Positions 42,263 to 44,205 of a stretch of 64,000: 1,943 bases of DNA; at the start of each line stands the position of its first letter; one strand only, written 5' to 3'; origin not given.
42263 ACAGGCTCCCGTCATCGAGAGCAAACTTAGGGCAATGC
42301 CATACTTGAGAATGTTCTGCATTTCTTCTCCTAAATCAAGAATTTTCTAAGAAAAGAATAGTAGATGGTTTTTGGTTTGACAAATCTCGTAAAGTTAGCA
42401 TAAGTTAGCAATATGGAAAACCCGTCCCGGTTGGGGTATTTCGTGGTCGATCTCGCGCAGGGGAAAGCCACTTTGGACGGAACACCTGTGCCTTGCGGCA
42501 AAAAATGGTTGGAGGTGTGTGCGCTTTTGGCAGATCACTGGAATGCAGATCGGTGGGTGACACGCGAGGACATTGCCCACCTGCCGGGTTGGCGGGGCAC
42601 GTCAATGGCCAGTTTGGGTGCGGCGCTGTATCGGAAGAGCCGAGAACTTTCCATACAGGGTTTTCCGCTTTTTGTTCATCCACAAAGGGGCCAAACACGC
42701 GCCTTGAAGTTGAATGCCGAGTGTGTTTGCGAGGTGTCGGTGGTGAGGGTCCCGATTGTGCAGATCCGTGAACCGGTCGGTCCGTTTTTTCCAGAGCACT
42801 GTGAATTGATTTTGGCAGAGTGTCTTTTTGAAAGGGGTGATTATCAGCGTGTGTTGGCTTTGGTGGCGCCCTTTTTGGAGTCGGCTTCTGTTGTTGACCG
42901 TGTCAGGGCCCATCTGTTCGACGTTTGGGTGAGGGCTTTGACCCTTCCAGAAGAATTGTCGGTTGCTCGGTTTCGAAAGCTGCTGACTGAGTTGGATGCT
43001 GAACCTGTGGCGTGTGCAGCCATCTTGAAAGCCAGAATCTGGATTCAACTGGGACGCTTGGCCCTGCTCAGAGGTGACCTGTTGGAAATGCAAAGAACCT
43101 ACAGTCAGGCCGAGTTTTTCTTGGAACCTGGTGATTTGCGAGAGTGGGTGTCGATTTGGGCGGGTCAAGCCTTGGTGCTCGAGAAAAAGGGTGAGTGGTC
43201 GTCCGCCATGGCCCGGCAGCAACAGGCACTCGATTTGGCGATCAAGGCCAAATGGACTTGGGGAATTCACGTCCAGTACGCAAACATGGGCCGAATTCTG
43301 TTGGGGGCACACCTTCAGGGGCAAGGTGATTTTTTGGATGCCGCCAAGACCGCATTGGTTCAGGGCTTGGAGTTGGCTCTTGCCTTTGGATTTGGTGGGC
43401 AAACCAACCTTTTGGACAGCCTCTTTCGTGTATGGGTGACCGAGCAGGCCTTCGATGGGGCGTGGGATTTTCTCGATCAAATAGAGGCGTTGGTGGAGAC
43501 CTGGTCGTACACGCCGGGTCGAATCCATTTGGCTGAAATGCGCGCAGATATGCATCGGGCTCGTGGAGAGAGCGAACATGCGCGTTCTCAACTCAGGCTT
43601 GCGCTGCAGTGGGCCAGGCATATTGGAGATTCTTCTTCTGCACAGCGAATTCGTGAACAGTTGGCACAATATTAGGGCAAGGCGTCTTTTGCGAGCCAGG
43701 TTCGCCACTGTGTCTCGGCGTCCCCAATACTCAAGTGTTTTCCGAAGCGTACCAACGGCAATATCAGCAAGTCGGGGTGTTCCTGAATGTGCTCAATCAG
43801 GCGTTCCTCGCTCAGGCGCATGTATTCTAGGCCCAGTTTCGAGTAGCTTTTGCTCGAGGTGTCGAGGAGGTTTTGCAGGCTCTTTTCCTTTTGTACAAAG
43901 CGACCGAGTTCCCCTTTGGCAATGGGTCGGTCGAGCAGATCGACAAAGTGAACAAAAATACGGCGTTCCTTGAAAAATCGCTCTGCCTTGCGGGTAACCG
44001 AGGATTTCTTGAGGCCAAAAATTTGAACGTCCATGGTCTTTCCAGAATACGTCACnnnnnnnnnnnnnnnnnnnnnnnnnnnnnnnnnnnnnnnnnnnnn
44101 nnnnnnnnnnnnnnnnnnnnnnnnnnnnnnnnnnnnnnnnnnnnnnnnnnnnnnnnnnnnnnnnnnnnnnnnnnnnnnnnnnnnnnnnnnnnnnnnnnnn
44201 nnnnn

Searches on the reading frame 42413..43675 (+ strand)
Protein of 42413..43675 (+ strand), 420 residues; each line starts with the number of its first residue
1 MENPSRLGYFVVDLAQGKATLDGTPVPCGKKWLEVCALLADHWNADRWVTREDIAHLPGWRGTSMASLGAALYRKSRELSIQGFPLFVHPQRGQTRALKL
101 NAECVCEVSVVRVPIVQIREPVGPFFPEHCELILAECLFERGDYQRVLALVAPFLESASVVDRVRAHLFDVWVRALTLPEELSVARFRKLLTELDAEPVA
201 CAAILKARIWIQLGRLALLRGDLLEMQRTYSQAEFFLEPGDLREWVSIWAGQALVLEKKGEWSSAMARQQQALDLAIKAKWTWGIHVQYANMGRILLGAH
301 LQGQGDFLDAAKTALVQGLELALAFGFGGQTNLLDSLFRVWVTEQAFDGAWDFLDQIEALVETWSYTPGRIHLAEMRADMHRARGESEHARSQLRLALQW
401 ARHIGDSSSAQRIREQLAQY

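Call 4: search_protein_families(library=pfam, proteins=[window:42413-43675:+], max_evalue=0.1)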
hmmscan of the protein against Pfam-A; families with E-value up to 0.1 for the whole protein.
window:42413-43675:+ (420 aa): 2 families
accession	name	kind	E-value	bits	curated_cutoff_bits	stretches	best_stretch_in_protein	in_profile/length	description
PF07719.23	TPR_2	-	0.021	15.3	27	0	248-276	3-31/34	Tetratricopeptide repeat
PF07721.20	TPR_4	-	0.06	14.4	27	0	374-395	4-25/26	Tetratricopeptide repeat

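Call 5: search_protein_families(library=ncbifam, proteins=[window:42413-43675:+], max_evalue=0.1)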
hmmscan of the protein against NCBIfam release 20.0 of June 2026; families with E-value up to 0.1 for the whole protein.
window:42413-43675:+ (420 aa): 0 families

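Call 81: search_protein_families(library=pfam, proteins=[window:42413-43675:+], max_evalue=0.5)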
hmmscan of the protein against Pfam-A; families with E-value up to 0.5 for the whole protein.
window:42413-43675:+ (420 aa): 4 families
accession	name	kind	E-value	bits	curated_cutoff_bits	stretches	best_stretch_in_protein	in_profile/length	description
PF07719.23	TPR_2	-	0.021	15.3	27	0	248-276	3-31/34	Tetratricopeptide repeat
PF07721.20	TPR_4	-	0.06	14.4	27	0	374-395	4-25/26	Tetratricopeptide repeat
PF12895.13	ANAPC3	-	0.19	12.4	27.2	0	132-154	27-49/82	Anaphase-promoting complex, cyclosome, subunit 3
PF13424.12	TPR_12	-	0.22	12.2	30.1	0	207-276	3-75/77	Tetratricopeptide repeat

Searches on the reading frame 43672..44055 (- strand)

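Call 81: search_protein_families(library=pfam, proteins=[window:43672-44055:-], max_evalue=0.5)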
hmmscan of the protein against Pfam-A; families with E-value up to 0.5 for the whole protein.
window:43672-44055:- (127 aa): 1 family
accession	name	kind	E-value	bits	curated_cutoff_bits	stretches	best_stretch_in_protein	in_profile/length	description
PF03960.21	ArsC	-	3.3e-14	53.4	24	1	13-119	1-78/79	ArsC family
